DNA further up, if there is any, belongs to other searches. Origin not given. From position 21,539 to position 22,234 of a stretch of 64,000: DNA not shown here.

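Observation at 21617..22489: Novel ~130-aa helical repeat domain ending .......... in three secreted proteins, one fused to a glycoside hydrolase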

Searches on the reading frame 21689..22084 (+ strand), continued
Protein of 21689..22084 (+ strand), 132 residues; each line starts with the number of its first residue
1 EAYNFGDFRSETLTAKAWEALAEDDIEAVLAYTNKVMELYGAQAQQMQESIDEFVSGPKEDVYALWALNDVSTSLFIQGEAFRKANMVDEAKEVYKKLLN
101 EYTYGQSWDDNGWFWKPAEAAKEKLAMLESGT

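Call 51: search_protein_families(library=pfam, proteins=[P0185, P0266, P0192, P0172, P0220, P0210, P0224, P0233, P0207, P0157], max_evalue=0.0001)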
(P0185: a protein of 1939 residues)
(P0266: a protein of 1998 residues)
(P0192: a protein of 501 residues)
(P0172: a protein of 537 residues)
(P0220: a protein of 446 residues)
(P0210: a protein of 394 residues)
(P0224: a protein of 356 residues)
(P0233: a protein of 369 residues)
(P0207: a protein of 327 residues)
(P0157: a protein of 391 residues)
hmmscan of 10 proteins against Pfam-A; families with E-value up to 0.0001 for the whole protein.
P0185 (1939 aa): 4 families
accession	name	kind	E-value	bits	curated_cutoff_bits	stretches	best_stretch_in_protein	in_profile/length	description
PF13313.11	DUF4082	-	1.1e-13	51.8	28.4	2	1812-1925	14-138/143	Domain of unknown function (DUF4082)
PF05345.18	He_PIG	-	1.2e-10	42.1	24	1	1699-1784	1-95/96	Putative Ig domain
PF03198.20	Glyco_hydro_72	-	4.8e-07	29.8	25.9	0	502-646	115-257/314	Glucanosyltransferase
PF02836.23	Glyco_hydro_2_C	-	1.4e-05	24.8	21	0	497-643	100-217/302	Glycosyl hydrolases family 2, TIM barrel domain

P0266 (1998 aa): 1 family
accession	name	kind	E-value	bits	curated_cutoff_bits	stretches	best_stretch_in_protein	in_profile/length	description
PF13428.12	TPR_14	-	6e-08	33.1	23.5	0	311-342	5-36/44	Tetratricopeptide repeat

P0192 (501 aa): 2 families
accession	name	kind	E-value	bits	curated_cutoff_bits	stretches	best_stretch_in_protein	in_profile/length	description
PF07719.23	TPR_2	-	1.1e-08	35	27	0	300-327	1-28/34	Tetratricopeptide repeat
PF13181.12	TPR_8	-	5.8e-05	23.4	25.7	0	301-327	2-28/34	Tetratricopeptide repeat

P0172 (537 aa): 1 family
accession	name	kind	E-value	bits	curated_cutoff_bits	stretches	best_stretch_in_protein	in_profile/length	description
PF13174.12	TPR_6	-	9.1e-07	29.6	26.3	0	483-509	4-30/33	Tetratricopeptide repeat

P0220 (446 aa): 3 families
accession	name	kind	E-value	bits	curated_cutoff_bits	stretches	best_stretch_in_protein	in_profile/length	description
PF13174.12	TPR_6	-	2.2e-08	34.6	26.3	0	336-366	3-33/33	Tetratricopeptide repeat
PF07719.23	TPR_2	-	1.7e-06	28.1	27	0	336-365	4-33/34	Tetratricopeptide repeat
PF13428.12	TPR_14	-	3.3e-05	24.6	23.5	0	166-197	5-37/44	Tetratricopeptide repeat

P0210 (394 aa): 0 families

P0224 (356 aa): 1 family
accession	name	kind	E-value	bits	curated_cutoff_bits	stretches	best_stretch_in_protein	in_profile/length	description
PF06439.18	3keto-disac_hyd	-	1.9e-05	25.3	26.8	1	89-211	72-187/187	3-keto-disaccharide hydrolase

P0233 (369 aa): 1 family
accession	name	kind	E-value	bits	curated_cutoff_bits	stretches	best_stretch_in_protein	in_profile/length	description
PF04773.18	FecR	-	4e-08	34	24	1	122-203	11-97/97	FecR protein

P0207 (327 aa): 0 families

P0157 (391 aa): 3 families
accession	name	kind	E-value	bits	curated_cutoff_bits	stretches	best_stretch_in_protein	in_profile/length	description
PF13174.12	TPR_6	-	3.4e-10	40.3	26.3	0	335-363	2-30/33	Tetratricopeptide repeat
PF13181.12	TPR_8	-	3.2e-06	27.3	25.7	0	142-168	3-29/34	Tetratricopeptide repeat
PF07719.23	TPR_2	-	3.9e-06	27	27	0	333-357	1-25/34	Tetratricopeptide repeat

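Call 54: search_protein_families(library=pfam, proteins=[P0271, P0272, P0139, P0161, P0122, P0124, P0127], max_evalue=0.0001)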
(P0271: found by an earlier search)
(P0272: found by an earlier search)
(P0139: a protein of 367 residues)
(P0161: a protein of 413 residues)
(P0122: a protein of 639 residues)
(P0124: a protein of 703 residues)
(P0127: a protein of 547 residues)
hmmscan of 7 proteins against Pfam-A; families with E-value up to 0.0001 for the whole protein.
P0271 (2273 aa): 3 families
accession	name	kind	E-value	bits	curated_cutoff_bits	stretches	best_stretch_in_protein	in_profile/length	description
PF05593.20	RHS_repeat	-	3.5e-09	37.3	22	0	293-331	1-36/38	RHS Repeat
PF13181.12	TPR_8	-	3.7e-08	33.3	25.7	0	629-658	4-33/34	Tetratricopeptide repeat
PF07719.23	TPR_2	-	1e-06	28.8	27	0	629-657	4-32/34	Tetratricopeptide repeat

P0272 (702 aa): 3 families
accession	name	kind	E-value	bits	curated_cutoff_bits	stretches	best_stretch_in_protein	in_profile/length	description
PF00069.31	Pkinase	-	4.2e-47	161.2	31.7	1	26-252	14-248/263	Protein kinase domain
PF07714.23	PK_Tyr_Ser-Thr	-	1.7e-33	116.4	23.1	1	23-255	11-248/258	Protein tyrosine and serine/threonine kinase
PF03109.22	ABC1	-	1.2e-05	25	22.9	1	81-157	138-215/244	ABC1 atypical kinase-like domain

P0139 (367 aa): 0 families

P0161 (413 aa): 9 families
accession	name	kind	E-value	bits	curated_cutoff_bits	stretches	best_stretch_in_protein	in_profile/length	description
PF07719.23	TPR_2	-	1.1e-12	47.5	27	0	354-380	3-29/34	Tetratricopeptide repeat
PF13174.12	TPR_6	-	1.1e-10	41.8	26.3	1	116-146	2-32/33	Tetratricopeptide repeat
PF13181.12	TPR_8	-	1.7e-09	37.5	25.7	0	354-380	3-29/34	Tetratricopeptide repeat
PF00515.34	TPR_1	-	2.3e-09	37.1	27.8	0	354-380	3-29/34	Tetratricopeptide repeat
PF13424.12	TPR_12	-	3e-09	37.4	30.1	0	351-377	44-70/77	Tetratricopeptide repeat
PF13432.12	TPR_16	-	1.5e-07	32.2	32.7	0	115-147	32-64/65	Tetratricopeptide repeat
PF13428.12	TPR_14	-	4.8e-07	30.3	23.5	0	116-148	3-35/44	Tetratricopeptide repeat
PF14559.12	TPR_19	-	6.8e-06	26.8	25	0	126-148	3-25/68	Tetratricopeptide repeat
PF24575.1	TPR_Slam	-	3.2e-05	24.7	35.2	0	118-147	51-80/104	Surface lipoprotein assembly modifier, N-terminal TPR repeats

P0122 (639 aa): 8 families
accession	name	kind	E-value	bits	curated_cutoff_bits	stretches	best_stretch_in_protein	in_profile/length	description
PF07719.23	TPR_2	-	2.7e-16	58.7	27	0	293-320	1-28/34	Tetratricopeptide repeat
PF13174.12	TPR_6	-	1.1e-15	57.5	26.3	0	426-453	3-30/33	Tetratricopeptide repeat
PF13424.12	TPR_12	-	3.7e-15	56.3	30.1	0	549-576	44-71/77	Tetratricopeptide repeat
PF13181.12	TPR_8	-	5.8e-11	42.1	25.7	0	26-50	2-26/34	Tetratricopeptide repeat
PF21545.3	T7SS_EccA1_N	-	2.2e-07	30.9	27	0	295-322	207-234/272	T7SS, ESX-1 secretion system protein EccA1, N-terminal domain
PF00515.34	TPR_1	-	7.5e-07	29.2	27.8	0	294-317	2-25/34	Tetratricopeptide repeat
PF13374.12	TPR_10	-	1.4e-05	25.4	27.5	0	493-523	5-35/42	Tetratricopeptide repeat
PF13432.12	TPR_16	-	6.3e-05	23.8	32.7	0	297-324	35-62/65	Tetratricopeptide repeat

P0124 (703 aa): 7 families
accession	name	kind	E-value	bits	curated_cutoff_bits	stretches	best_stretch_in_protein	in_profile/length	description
PF13174.12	TPR_6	-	3.6e-17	62.2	26.3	0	125-156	2-33/33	Tetratricopeptide repeat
PF07719.23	TPR_2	-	1.5e-12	47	27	0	639-662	3-26/34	Tetratricopeptide repeat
PF13428.12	TPR_14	-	1.5e-08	34.9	23.5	0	125-156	3-34/44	Tetratricopeptide repeat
PF13181.12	TPR_8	-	9e-07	29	25.7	0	639-664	3-28/34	Tetratricopeptide repeat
PF13424.12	TPR_12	-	1.8e-06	28.5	30.1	0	636-662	44-70/77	Tetratricopeptide repeat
PF00515.34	TPR_1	-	2.8e-06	27.3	27.8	0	639-661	3-25/34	Tetratricopeptide repeat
PF13176.12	TPR_7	-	2.9e-05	24.2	27.9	0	642-662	4-24/36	Tetratricopeptide repeat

P0127 (547 aa): 6 families
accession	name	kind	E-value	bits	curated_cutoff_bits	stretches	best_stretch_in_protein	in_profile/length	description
PF13174.12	TPR_6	-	2.9e-15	56.2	26.3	0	129-157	2-30/33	Tetratricopeptide repeat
PF07719.23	TPR_2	-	6.8e-09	35.6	27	0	490-515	3-28/34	Tetratricopeptide repeat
PF00515.34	TPR_1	-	1.6e-06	28.1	27.8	0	491-514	4-27/34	Tetratricopeptide repeat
PF13181.12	TPR_8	-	2.7e-05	24.4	25.7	0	127-154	1-28/34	Tetratricopeptide repeat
PF13424.12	TPR_12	-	3.2e-05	24.5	30.1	0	125-154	43-72/77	Tetratricopeptide repeat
PF13428.12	TPR_14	-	9.7e-05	23.1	23.5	0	491-518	4-31/44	Tetratricopeptide repeat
